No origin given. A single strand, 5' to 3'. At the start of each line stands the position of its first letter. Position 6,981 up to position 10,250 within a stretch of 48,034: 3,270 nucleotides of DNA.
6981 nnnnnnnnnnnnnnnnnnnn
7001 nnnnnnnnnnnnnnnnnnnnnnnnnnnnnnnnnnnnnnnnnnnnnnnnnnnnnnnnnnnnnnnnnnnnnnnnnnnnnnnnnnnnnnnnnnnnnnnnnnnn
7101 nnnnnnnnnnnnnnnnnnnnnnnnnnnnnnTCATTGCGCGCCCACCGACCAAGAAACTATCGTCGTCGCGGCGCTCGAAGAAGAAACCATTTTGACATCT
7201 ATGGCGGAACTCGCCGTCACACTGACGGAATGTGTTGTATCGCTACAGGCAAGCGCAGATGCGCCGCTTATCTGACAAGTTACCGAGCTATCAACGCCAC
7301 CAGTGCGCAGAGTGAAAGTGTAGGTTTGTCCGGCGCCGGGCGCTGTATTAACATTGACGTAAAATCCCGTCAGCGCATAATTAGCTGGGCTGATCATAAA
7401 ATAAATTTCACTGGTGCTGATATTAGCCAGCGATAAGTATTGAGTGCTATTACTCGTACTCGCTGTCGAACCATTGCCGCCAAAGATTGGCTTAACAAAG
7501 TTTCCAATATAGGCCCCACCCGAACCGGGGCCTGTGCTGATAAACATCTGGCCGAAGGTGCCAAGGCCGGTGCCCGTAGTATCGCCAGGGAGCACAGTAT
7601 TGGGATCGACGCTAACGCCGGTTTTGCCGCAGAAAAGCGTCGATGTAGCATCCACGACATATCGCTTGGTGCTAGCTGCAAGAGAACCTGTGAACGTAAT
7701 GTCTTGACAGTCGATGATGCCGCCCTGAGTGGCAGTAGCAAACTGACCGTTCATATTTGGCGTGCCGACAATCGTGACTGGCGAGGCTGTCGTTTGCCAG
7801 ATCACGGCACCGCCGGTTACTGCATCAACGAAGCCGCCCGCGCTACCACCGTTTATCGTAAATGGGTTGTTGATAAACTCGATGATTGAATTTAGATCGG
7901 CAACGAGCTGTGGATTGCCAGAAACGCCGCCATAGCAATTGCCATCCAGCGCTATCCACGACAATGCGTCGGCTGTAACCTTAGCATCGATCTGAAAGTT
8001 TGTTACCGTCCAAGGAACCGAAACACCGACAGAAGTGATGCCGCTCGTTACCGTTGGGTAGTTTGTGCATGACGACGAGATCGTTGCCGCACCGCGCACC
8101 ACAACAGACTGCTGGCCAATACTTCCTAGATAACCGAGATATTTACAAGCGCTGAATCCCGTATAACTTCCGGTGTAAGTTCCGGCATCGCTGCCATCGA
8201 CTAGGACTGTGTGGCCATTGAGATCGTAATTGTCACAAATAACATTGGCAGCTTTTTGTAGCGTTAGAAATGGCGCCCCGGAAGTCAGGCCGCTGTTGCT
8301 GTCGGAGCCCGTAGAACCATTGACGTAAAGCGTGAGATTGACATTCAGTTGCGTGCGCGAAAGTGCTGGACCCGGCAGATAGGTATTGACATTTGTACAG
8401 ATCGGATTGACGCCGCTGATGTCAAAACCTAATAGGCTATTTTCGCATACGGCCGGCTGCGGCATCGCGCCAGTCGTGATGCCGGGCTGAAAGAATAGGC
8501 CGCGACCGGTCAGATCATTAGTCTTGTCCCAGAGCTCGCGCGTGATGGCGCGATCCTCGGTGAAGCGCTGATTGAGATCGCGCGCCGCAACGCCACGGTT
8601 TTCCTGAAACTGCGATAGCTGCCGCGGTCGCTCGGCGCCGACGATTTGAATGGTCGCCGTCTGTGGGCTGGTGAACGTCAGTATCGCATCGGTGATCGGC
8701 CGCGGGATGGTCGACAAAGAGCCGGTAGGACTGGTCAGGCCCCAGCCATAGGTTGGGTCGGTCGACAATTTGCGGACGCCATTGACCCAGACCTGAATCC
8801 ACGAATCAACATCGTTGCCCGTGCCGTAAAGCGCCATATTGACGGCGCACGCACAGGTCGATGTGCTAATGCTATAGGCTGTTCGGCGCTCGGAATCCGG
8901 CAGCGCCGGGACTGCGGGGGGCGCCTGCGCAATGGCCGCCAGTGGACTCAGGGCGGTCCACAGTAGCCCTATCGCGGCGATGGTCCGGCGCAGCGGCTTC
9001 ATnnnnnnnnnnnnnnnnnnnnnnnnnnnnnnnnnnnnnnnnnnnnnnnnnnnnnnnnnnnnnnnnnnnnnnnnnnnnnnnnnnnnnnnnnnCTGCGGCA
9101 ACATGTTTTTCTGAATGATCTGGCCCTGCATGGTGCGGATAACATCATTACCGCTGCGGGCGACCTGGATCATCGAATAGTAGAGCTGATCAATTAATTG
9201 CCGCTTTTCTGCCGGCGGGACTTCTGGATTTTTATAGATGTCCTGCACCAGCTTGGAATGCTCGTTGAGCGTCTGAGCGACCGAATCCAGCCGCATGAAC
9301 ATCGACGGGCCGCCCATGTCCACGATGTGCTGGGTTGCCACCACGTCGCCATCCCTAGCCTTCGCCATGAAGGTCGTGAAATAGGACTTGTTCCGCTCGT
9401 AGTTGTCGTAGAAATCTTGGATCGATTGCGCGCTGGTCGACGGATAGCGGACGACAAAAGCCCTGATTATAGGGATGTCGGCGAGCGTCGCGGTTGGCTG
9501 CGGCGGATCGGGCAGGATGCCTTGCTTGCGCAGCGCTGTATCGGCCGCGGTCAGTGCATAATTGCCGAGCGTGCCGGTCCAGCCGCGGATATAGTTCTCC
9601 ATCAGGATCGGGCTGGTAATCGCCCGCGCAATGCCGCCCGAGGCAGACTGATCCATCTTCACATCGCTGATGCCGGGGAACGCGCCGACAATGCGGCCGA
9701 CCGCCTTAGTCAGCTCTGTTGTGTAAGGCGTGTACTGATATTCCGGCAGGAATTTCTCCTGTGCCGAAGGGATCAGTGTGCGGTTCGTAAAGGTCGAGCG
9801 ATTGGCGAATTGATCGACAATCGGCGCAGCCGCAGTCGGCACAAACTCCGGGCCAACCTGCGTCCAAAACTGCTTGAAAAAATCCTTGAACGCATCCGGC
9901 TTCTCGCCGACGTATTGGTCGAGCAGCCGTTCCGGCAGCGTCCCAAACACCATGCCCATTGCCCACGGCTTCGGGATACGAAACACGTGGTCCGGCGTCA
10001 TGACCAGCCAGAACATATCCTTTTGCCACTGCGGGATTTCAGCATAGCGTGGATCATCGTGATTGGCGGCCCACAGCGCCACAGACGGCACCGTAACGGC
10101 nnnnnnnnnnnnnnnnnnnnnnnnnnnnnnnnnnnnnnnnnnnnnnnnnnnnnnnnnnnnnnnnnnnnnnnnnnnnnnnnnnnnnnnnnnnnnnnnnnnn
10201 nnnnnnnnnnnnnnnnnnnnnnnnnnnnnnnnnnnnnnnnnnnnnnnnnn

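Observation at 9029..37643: Strand-specific conserved motif (core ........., up to 18-21 nt) at every late-module boundary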

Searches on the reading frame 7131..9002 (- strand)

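Call 10: search_protein_families(library=phrogs, proteins=[window:7131-9002:-])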
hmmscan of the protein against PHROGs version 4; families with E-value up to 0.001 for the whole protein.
window:7131-9002:- (623 aa): 1 family
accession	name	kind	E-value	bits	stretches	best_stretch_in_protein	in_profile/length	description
phrog_32409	-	tail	0.00018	20.9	1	218-303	506-588/884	tail fiber protein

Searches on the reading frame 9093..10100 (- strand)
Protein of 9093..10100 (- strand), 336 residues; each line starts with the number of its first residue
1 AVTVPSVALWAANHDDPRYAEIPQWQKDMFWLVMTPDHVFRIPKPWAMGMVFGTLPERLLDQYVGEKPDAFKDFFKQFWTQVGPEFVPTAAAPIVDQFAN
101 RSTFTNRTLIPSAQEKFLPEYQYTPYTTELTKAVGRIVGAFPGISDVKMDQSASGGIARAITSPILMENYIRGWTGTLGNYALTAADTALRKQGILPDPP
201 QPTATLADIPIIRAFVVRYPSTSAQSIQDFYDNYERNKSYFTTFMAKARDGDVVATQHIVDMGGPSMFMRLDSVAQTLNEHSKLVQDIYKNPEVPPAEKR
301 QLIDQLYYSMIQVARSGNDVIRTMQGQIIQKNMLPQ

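Call 59: find_related_loci(query=window:9093-10100:-, collection=viral_contigs, flank=2500)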
Query window:9093-10100:- (336 aa) in viral_contigs; peptide patterns used: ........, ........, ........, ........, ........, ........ (x = any residue, [..] = any of these).
53 stretches matched a pattern; 53 encode a relative of the query (tblastn E <= 1e-3); 53 distinct loci.
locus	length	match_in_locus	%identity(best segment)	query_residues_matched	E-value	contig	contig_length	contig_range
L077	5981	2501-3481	75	1-327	6e-174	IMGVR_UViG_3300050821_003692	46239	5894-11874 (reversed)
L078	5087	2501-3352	63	2-327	8e-143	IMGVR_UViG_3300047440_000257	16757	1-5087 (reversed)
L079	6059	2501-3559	46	1-321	1e-105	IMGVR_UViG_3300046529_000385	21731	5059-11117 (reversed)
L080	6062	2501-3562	43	2-322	2e-93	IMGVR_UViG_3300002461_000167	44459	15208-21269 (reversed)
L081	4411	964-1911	42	2-321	2e-86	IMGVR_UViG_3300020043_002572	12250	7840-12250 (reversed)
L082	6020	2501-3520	38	2-325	2e-84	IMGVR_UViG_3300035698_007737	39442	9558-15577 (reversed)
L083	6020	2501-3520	38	2-325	2e-82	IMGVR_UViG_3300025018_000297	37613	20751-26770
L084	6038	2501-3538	40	2-334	3e-81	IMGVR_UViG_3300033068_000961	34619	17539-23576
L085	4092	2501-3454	40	2-317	5e-76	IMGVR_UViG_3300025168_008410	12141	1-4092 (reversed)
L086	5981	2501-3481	40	2-328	2e-73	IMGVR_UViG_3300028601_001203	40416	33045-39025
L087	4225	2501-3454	38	2-317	5e-73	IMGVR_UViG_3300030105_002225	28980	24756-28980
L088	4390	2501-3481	39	2-328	7e-72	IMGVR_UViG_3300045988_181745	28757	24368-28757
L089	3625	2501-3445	36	1-321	5e-61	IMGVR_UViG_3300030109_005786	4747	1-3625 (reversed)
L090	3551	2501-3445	35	1-321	1e-60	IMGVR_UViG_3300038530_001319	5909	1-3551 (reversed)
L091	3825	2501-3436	36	4-321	6e-60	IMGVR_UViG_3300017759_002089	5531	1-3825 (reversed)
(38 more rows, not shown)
